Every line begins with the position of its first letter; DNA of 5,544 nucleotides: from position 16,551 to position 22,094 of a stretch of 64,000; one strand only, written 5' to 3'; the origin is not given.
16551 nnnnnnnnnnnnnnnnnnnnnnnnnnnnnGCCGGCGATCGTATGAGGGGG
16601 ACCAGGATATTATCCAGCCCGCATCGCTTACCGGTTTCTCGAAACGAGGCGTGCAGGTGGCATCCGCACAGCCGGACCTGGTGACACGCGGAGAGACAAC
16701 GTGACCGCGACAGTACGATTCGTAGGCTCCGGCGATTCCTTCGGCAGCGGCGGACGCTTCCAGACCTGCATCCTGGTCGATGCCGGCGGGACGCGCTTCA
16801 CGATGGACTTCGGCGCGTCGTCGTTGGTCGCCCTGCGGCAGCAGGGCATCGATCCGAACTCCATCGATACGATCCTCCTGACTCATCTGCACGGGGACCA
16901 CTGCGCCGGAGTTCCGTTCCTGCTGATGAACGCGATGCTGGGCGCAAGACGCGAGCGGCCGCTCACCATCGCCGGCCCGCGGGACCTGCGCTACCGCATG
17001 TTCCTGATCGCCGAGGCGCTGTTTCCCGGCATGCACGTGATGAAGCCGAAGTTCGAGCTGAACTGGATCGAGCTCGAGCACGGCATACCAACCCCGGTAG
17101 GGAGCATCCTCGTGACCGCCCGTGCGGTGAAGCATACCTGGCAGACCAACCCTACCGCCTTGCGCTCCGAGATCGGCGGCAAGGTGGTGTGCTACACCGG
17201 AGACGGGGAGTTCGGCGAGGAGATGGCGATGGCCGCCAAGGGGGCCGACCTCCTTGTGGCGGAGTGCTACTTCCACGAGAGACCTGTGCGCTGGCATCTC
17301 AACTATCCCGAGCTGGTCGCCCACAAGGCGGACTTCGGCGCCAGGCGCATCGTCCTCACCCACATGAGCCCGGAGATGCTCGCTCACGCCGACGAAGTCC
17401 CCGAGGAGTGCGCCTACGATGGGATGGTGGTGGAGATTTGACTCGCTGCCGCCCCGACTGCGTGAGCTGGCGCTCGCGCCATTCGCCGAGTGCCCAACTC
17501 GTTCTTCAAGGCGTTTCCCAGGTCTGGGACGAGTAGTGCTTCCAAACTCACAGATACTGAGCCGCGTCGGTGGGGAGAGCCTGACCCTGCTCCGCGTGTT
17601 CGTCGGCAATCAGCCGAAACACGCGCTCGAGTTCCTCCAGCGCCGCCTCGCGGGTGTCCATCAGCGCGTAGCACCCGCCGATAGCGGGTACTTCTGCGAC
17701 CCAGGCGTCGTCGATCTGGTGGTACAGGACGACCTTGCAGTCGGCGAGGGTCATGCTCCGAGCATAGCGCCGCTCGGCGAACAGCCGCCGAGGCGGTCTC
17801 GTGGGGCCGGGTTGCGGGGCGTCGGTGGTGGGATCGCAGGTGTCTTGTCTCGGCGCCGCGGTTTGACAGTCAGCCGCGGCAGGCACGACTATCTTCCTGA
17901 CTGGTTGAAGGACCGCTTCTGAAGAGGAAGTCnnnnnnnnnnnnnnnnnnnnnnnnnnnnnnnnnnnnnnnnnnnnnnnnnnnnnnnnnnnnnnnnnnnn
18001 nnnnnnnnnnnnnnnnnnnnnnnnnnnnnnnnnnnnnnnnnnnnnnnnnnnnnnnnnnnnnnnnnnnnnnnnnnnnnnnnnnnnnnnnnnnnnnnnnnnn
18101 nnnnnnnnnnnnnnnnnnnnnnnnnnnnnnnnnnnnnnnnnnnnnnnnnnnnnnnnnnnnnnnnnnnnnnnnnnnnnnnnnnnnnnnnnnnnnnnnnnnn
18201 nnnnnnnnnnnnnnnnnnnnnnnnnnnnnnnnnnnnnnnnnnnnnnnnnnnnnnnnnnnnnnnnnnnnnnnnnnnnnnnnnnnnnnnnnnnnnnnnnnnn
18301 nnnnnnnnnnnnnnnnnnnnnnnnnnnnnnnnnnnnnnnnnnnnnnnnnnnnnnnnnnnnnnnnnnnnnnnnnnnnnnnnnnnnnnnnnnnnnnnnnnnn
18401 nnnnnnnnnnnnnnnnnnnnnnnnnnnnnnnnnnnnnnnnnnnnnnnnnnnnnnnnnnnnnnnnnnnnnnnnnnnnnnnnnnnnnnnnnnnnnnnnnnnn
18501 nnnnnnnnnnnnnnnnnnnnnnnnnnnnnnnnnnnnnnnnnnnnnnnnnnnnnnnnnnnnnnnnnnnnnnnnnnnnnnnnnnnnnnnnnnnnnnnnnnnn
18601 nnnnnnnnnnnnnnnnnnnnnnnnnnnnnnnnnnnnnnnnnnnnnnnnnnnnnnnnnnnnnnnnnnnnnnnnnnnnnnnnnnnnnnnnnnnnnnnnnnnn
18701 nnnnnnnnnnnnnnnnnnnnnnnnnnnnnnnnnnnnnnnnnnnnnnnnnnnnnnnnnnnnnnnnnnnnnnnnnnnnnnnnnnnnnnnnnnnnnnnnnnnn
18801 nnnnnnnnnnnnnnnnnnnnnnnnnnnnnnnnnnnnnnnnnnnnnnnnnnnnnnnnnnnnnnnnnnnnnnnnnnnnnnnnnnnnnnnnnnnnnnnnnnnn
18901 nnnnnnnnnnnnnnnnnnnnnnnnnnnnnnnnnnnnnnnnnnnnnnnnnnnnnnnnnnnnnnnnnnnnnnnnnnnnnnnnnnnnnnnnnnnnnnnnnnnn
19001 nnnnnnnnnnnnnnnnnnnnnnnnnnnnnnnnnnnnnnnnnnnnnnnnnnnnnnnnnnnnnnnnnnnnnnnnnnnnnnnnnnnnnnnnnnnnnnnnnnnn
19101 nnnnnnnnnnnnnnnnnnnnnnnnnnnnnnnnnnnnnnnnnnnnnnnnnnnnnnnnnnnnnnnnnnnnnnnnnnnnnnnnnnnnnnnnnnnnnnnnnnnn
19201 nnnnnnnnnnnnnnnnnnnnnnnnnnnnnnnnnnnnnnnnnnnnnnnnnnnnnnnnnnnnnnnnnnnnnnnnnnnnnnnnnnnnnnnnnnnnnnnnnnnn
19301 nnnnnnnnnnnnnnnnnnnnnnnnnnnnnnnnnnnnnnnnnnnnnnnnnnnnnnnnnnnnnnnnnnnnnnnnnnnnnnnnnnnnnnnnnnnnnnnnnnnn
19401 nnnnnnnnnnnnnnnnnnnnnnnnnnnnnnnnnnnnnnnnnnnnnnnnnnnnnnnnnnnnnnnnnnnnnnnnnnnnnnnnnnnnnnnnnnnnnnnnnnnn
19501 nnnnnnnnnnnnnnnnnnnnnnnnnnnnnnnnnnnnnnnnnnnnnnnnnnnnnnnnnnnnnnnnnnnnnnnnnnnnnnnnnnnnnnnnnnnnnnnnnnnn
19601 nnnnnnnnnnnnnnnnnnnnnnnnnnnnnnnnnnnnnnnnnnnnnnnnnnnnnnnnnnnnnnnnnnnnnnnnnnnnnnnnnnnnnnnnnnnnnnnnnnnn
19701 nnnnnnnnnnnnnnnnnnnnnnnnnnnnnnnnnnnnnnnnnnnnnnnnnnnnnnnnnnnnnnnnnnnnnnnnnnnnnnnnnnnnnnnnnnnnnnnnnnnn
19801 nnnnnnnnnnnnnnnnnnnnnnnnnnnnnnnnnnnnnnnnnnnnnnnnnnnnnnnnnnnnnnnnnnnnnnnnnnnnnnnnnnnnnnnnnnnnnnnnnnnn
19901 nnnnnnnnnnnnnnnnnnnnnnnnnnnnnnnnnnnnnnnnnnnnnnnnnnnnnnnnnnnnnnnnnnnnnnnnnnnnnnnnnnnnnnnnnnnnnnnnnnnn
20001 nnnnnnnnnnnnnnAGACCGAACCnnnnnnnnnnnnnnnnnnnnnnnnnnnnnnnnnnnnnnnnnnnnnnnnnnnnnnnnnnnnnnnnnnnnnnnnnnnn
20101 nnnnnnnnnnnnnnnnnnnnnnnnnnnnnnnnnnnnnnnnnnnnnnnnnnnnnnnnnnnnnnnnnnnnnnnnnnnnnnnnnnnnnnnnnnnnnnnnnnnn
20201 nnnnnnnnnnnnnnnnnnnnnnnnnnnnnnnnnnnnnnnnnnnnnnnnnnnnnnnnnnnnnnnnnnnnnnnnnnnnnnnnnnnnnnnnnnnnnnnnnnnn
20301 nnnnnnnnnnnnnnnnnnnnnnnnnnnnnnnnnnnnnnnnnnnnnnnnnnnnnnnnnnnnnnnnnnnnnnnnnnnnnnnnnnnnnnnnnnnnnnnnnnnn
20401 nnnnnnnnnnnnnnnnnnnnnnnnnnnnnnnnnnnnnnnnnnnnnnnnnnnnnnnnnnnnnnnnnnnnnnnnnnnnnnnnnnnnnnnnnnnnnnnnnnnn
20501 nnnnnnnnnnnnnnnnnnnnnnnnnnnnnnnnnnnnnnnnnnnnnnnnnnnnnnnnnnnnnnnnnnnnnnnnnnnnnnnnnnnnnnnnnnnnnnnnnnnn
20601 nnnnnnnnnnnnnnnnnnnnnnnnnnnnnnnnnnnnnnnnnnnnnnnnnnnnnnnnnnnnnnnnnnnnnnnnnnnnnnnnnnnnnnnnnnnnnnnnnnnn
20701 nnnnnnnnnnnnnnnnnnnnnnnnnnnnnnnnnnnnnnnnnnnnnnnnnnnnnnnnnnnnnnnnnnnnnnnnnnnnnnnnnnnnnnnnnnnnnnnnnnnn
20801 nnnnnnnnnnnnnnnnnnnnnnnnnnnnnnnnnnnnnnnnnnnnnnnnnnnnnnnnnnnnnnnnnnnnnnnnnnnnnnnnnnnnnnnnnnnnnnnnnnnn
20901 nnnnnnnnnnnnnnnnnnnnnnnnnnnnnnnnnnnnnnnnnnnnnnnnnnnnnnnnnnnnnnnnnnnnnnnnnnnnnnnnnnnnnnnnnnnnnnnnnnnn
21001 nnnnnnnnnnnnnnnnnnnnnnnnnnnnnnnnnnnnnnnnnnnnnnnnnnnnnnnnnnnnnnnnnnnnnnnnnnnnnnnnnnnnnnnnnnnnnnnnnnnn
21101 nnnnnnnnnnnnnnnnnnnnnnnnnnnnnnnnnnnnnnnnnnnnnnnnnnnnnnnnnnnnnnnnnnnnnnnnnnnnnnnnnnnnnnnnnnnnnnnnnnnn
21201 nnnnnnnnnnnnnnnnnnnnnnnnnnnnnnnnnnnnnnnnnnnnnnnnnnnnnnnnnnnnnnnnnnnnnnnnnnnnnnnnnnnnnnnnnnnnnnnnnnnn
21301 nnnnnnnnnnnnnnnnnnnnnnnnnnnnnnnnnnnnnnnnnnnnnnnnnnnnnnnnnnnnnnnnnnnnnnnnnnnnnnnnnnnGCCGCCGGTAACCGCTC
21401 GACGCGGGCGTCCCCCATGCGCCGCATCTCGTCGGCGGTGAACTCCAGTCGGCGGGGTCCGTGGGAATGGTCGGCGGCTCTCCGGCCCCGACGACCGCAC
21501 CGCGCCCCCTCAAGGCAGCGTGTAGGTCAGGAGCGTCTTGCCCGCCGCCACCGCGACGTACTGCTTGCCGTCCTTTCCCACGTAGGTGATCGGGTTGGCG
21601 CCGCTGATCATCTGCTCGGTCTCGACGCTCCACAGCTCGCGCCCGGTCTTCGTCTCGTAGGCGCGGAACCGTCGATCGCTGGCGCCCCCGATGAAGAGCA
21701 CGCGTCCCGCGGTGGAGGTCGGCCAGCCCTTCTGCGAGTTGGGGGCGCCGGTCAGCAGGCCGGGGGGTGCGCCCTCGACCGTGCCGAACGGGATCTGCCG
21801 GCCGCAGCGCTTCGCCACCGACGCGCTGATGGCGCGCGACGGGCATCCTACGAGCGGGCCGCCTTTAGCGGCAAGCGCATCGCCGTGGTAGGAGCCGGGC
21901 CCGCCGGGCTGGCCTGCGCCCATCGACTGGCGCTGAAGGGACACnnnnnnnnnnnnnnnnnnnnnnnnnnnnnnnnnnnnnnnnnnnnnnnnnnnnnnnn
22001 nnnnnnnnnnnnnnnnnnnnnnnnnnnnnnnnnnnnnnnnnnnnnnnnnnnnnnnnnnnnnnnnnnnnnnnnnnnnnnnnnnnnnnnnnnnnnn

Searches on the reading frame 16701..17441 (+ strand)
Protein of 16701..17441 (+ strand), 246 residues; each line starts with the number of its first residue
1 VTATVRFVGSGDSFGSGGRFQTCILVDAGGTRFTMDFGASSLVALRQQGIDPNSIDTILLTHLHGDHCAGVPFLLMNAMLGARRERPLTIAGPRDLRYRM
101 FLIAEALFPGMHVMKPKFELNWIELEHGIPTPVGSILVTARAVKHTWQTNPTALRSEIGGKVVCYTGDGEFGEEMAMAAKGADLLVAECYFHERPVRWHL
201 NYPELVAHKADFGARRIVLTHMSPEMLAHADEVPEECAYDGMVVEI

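Call 45: search_protein_families(library=pfam, proteins=[window:16701-17441:+], max_evalue=0.001)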
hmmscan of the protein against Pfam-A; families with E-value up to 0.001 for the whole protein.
window:16701-17441:+ (246 aa): 3 families
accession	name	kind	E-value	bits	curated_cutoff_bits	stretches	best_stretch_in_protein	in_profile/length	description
PF12706.13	Lactamase_B_2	-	4.5e-20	72.6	27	1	24-222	3-200/200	Beta-lactamase superfamily domain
PF00753.33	Lactamase_B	-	1.2e-13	51.8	22.7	1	22-183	16-162/196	Metallo-beta-lactamase superfamily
PF23023.1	Anti-Pycsar_Apyc1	-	8.7e-06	25.8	50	1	2-71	2-70/250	Anti-Pycsar protein Apyc1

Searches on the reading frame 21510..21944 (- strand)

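Call 45: search_protein_families(library=pfam, proteins=[window:21510-21944:-], max_evalue=0.001)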
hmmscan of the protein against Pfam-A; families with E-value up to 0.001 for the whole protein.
window:21510-21944:- (144 aa): 2 families
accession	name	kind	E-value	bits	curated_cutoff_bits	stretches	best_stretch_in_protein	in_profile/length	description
PF01011.28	PQQ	-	9.6e-15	54.7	26.7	1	63-130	532-595/595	Glucose/ethanol/alcohol dehydrogenase, beta-propeller domain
PF13360.13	PQQ_2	-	0.00024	21.3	27.6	1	73-136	67-129/233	Outer membrane protein assembly factor BamB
